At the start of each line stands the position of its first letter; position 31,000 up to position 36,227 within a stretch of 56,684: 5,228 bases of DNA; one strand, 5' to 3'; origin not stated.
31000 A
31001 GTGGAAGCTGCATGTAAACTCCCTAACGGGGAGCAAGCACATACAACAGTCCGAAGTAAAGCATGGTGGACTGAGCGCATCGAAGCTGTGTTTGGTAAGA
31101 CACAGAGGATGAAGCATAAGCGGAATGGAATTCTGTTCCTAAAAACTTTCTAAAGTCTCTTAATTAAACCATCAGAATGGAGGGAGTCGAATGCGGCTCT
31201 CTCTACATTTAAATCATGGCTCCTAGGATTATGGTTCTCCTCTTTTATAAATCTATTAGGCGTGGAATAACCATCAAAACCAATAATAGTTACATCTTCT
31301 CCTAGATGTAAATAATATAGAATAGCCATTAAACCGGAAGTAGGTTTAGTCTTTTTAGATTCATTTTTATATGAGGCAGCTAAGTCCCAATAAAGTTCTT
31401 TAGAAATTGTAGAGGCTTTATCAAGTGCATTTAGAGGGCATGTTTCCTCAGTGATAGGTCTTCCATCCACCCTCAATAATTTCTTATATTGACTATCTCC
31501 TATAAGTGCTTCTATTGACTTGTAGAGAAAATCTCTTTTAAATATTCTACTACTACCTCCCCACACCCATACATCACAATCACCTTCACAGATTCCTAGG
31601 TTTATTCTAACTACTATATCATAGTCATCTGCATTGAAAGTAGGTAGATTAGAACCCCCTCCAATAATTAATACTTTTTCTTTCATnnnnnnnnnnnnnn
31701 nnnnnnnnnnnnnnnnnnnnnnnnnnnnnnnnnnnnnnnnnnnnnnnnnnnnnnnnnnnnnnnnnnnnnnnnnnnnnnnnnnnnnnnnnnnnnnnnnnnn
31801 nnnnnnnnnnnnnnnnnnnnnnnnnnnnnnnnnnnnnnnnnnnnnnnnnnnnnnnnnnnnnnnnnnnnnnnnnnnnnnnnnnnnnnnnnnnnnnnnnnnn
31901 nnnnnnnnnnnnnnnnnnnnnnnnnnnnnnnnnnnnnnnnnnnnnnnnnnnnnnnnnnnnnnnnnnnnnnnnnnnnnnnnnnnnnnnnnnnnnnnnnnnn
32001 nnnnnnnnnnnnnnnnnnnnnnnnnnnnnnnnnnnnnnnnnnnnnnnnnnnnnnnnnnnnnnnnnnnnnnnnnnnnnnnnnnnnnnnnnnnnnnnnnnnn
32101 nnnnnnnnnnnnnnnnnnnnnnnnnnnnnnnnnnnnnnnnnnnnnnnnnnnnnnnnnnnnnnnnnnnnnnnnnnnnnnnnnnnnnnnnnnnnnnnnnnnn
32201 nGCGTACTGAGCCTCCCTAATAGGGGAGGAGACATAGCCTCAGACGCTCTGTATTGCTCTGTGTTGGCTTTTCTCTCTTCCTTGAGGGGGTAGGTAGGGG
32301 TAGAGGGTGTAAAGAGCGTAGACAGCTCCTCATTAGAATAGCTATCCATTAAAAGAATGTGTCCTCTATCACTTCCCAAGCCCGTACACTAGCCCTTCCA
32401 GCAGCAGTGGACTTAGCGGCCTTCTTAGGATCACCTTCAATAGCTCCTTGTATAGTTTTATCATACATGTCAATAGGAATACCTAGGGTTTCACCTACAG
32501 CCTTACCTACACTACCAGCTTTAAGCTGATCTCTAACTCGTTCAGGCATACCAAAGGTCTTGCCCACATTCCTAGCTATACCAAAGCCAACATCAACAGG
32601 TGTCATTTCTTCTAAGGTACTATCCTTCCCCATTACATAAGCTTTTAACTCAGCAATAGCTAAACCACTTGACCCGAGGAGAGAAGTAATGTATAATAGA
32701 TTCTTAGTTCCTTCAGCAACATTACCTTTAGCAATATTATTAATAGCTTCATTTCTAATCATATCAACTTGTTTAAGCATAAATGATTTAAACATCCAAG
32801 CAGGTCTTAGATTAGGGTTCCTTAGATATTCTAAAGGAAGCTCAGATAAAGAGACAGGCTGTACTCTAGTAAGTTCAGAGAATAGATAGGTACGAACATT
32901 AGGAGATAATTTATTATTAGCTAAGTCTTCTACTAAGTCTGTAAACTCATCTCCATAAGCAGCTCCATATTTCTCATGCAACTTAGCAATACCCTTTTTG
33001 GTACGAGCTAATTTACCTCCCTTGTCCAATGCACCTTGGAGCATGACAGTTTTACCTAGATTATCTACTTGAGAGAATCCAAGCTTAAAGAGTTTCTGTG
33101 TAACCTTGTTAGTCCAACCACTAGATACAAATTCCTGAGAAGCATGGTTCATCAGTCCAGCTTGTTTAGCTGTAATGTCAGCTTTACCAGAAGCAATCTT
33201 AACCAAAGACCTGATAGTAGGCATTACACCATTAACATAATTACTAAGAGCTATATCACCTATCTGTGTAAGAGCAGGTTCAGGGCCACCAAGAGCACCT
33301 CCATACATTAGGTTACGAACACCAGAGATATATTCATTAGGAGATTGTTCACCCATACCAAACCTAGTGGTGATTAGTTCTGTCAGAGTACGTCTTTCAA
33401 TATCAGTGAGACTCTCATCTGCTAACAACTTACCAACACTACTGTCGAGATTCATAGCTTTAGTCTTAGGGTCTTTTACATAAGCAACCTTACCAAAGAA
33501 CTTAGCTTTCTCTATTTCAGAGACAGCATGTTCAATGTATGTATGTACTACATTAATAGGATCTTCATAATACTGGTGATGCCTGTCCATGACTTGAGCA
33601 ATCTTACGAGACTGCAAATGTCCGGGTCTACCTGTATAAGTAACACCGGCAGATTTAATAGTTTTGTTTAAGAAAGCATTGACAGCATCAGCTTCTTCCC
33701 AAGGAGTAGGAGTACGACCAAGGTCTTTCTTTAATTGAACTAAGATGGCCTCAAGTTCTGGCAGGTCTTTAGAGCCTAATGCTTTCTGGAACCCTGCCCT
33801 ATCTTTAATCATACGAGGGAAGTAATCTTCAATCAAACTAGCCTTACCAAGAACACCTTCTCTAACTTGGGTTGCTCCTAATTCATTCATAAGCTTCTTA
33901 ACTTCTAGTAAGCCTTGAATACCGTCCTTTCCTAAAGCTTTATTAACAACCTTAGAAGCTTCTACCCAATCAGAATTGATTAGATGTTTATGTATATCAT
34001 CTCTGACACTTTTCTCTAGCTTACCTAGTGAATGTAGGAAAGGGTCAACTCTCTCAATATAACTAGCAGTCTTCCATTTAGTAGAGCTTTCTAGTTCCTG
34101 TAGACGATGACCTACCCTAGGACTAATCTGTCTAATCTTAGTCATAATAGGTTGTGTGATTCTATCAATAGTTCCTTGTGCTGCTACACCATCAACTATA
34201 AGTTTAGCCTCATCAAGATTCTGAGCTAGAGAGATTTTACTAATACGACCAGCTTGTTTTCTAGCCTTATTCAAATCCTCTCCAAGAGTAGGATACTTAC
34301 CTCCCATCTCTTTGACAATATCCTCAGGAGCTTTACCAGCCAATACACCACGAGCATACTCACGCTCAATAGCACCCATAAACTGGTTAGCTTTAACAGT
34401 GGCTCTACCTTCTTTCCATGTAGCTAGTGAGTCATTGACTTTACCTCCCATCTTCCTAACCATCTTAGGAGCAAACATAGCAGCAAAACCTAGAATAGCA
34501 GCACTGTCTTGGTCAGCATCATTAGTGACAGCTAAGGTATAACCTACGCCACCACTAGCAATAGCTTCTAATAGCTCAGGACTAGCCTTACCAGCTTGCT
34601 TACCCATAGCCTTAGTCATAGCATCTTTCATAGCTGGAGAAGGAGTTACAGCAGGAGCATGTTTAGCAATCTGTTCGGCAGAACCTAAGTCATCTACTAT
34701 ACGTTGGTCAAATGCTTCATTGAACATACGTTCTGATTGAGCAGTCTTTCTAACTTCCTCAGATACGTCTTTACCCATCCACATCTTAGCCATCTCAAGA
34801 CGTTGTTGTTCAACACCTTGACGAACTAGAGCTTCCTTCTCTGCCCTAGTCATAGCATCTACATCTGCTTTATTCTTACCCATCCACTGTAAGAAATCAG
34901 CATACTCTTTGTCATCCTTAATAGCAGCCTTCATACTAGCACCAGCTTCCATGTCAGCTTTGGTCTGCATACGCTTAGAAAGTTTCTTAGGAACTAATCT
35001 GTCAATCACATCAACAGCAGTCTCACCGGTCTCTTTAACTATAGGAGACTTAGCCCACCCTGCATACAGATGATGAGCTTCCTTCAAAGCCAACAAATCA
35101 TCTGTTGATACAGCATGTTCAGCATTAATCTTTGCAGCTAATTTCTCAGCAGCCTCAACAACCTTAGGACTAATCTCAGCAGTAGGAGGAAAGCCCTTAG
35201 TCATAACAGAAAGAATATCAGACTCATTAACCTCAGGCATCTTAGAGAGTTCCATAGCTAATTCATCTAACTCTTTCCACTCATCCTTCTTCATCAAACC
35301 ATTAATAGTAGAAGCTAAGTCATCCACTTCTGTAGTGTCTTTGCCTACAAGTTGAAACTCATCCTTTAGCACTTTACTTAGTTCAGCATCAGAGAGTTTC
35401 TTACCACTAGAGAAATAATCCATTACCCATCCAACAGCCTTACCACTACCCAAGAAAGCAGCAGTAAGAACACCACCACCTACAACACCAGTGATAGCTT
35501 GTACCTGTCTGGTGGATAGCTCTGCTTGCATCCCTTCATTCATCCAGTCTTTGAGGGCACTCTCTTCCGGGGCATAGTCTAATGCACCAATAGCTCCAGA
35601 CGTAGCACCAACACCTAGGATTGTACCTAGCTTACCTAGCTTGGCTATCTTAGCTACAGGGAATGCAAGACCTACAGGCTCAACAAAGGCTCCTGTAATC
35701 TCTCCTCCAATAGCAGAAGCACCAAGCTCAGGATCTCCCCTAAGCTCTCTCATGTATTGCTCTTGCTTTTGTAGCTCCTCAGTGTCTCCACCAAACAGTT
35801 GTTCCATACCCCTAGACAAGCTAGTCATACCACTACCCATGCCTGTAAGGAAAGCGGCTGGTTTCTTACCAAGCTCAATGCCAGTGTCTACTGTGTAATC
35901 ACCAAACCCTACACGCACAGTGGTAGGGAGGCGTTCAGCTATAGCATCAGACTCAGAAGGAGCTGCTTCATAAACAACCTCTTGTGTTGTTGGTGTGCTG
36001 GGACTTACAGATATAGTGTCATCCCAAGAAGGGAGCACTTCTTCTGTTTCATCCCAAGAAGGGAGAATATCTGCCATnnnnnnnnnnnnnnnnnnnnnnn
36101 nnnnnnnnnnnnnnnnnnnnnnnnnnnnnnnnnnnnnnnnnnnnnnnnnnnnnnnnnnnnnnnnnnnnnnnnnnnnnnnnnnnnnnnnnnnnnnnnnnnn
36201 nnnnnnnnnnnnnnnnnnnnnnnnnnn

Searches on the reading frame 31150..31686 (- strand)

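Call 34: search_protein_families(library=pfam, max_evalue=0.01, proteins=[window:31150-31686:-])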
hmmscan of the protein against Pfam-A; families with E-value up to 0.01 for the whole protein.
window:31150-31686:- (178 aa): 1 family
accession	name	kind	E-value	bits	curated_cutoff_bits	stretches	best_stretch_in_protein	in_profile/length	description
PF00777.23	Glyco_transf_29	-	7.4e-06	26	23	1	104-173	192-271/272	Glycosyltransferase family 29 (sialyltransferase)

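Call 35: search_protein_families(library=phrogs, max_evalue=0.001, proteins=[window:31150-31686:-])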
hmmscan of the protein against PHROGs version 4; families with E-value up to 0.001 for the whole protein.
window:31150-31686:- (178 aa): 0 families

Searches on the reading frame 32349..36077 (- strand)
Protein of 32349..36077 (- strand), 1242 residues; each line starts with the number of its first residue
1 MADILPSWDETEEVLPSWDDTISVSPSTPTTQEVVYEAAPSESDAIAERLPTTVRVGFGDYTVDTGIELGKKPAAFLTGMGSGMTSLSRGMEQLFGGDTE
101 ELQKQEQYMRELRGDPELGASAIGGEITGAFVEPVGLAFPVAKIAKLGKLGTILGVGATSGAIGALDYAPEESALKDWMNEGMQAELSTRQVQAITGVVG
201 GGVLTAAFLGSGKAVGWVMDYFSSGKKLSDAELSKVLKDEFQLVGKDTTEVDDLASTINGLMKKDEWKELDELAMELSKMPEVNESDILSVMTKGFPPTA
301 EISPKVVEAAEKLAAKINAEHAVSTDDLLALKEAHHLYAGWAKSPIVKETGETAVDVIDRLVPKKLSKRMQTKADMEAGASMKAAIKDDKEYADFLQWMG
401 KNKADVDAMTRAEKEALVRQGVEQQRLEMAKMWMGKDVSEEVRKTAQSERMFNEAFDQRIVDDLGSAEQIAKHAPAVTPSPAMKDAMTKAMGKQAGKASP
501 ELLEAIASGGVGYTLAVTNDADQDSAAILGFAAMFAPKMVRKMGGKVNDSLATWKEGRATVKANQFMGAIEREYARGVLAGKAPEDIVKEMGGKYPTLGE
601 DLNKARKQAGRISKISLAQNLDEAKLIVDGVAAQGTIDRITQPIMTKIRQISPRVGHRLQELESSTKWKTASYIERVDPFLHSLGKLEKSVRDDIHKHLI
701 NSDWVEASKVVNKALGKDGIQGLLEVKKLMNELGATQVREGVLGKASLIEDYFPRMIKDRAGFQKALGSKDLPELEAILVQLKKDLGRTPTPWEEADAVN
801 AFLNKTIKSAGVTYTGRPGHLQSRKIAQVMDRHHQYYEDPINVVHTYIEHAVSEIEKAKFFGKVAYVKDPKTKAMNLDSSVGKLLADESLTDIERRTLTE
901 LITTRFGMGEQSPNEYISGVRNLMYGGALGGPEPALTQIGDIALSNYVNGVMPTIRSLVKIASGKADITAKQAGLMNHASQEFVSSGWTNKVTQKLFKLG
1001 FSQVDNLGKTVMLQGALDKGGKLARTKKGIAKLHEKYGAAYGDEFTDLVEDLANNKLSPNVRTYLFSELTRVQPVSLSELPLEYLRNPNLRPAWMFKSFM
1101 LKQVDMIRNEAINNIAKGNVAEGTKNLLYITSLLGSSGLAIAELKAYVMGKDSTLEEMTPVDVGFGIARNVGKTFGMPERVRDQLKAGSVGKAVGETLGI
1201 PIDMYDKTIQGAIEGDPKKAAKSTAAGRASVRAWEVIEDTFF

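Call 34: search_protein_families(library=pfam, max_evalue=0.01, proteins=[window:32349-36077:-])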
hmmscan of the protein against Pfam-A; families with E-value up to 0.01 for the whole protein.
window:32349-36077:- (1242 aa): 0 families

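Call 35: search_protein_families(library=phrogs, max_evalue=0.001, proteins=[window:32349-36077:-])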
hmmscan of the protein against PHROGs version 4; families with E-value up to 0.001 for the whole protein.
window:32349-36077:- (1242 aa): 0 families

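Call 51: search_solved_structures(query=window:32349-36077:-, max_evalue=1)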
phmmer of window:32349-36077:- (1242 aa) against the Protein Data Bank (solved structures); distinct sequences matched with E-value up to 1: 3.
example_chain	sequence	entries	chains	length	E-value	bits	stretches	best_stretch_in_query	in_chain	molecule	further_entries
9tl1_A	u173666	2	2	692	0.41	11.6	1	300-342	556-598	RNA helicase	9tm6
9tkv_A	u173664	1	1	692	0.41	11.6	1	300-342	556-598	RNA helicase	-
4a2w_A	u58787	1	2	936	0.57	11.1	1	300-342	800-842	RETINOIC ACID INDUCIBLE PROTEIN I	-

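Call 66: search_solved_structures(query=A2, max_evalue=1)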
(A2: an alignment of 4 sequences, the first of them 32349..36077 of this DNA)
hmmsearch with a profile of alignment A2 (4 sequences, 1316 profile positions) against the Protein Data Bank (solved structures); distinct sequences matched with E-value up to 1: 14.
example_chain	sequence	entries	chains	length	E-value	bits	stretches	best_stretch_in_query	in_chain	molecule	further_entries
3j9i_S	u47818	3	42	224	0.14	13.2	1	447-507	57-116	Proteasome subunit alpha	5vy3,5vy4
3jrm_A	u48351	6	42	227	0.15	13.2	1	447-507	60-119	Proteasome subunit alpha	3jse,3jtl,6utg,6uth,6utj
8f7k_A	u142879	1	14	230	0.15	13.1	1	447-507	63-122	Proteasome subunit alpha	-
6utf_O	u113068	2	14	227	0.15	13.1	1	447-507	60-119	Proteasome subunit alpha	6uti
1yau_A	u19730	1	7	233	0.15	13.1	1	447-507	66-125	Proteasome alpha subunit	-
9buz_A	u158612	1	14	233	0.15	13.1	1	447-507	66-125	Proteasome subunit alpha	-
1yar_A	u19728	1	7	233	0.15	13.1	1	447-507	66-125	Proteasome alpha subunit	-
1pma_A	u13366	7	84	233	0.15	13.1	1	447-507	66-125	PROTEASOME | Proteasome alpha subunit | Proteasome subunit alpha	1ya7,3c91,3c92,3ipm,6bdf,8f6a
2ku2_A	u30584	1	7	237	0.16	13.1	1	447-507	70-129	Proteasome subunit alpha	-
2ku1_A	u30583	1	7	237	0.16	13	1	447-507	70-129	Proteasome subunit alpha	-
6utg_a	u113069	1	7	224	0.19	12.8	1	450-507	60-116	Proteasome subunit alpha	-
6utj_a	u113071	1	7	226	0.2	12.8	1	450-507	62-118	Proteasome subunit alpha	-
6utf_A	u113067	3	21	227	0.2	12.7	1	450-507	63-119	Proteasome subunit alpha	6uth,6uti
8f66_A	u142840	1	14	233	0.32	12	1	447-507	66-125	Proteasome subunit alpha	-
